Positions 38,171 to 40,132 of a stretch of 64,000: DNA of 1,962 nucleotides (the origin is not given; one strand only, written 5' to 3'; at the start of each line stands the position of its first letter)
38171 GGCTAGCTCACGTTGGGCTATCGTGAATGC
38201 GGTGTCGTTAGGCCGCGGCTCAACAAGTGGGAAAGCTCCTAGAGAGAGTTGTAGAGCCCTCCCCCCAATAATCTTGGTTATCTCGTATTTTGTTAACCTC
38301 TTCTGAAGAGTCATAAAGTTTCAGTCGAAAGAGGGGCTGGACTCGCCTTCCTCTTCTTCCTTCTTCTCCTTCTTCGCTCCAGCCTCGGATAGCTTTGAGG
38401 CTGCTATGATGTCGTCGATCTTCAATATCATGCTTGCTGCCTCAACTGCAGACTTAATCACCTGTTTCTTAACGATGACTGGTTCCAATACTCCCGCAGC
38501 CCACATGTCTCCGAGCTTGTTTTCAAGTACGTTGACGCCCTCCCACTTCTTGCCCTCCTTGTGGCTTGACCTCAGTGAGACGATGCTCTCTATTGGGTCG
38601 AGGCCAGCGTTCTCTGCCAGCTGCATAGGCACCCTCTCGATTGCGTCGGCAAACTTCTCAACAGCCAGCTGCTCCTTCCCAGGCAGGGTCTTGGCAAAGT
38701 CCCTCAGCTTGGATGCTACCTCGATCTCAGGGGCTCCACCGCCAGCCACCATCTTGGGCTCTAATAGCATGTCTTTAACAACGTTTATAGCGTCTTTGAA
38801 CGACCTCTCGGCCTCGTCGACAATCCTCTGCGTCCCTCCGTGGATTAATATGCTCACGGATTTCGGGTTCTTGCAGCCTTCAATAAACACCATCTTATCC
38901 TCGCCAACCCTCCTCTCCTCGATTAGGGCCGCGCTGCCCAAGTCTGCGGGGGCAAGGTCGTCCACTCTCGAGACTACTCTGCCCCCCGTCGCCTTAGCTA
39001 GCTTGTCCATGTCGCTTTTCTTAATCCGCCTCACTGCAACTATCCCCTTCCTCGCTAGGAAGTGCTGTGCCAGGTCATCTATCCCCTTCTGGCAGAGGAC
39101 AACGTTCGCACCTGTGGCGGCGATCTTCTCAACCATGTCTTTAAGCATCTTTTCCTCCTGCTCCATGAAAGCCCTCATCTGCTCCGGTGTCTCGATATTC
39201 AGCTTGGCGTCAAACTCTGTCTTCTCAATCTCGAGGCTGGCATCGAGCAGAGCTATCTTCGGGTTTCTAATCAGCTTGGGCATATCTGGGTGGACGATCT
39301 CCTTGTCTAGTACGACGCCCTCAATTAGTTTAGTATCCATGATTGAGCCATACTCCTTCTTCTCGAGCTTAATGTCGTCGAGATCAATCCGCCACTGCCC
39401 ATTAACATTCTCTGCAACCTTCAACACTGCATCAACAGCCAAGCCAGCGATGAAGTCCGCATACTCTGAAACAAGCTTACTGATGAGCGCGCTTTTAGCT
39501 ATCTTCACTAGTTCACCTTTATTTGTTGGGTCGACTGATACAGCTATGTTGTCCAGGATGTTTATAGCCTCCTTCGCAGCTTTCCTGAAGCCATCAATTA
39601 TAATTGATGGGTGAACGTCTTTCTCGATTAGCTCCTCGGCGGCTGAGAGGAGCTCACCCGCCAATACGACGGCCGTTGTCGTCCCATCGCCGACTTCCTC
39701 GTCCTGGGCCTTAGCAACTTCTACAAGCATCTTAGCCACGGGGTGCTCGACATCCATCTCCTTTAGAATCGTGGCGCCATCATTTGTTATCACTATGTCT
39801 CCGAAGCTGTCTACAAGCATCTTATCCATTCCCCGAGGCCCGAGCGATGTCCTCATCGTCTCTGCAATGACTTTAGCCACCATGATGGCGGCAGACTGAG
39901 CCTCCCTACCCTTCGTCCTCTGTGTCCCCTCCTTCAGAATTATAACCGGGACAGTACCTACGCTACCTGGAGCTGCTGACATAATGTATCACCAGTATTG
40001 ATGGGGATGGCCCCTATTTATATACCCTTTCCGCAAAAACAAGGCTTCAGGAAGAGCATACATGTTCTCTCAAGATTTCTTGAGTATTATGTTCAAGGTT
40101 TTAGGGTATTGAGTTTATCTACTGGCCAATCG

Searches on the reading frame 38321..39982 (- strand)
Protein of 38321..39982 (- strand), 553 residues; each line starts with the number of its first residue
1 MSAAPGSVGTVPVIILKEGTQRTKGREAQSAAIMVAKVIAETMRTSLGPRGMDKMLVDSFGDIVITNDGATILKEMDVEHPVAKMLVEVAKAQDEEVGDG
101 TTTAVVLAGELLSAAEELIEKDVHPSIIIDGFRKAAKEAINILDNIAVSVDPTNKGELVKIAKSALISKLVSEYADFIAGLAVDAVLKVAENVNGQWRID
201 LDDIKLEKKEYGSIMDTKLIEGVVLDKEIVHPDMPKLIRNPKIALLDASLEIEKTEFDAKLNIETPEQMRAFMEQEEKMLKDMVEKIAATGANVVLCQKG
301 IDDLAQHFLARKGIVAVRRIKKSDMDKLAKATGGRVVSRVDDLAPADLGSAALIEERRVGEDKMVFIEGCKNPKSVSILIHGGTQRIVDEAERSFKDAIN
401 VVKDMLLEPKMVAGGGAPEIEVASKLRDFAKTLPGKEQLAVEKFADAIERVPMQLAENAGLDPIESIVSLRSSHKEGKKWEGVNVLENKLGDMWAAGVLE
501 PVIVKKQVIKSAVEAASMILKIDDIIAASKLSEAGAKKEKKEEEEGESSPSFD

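Call 21: search_protein_families(library=pfam, proteins=[window:38321-39982:-], max_evalue=0.0001)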
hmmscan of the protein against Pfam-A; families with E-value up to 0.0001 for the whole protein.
window:38321-39982:- (553 aa): 1 family
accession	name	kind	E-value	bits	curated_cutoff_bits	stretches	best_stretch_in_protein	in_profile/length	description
PF00118.29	Cpn60_TCP1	-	1.3e-194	647.9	34.3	1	39-529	1-489/490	TCP-1/cpn60 chaperonin family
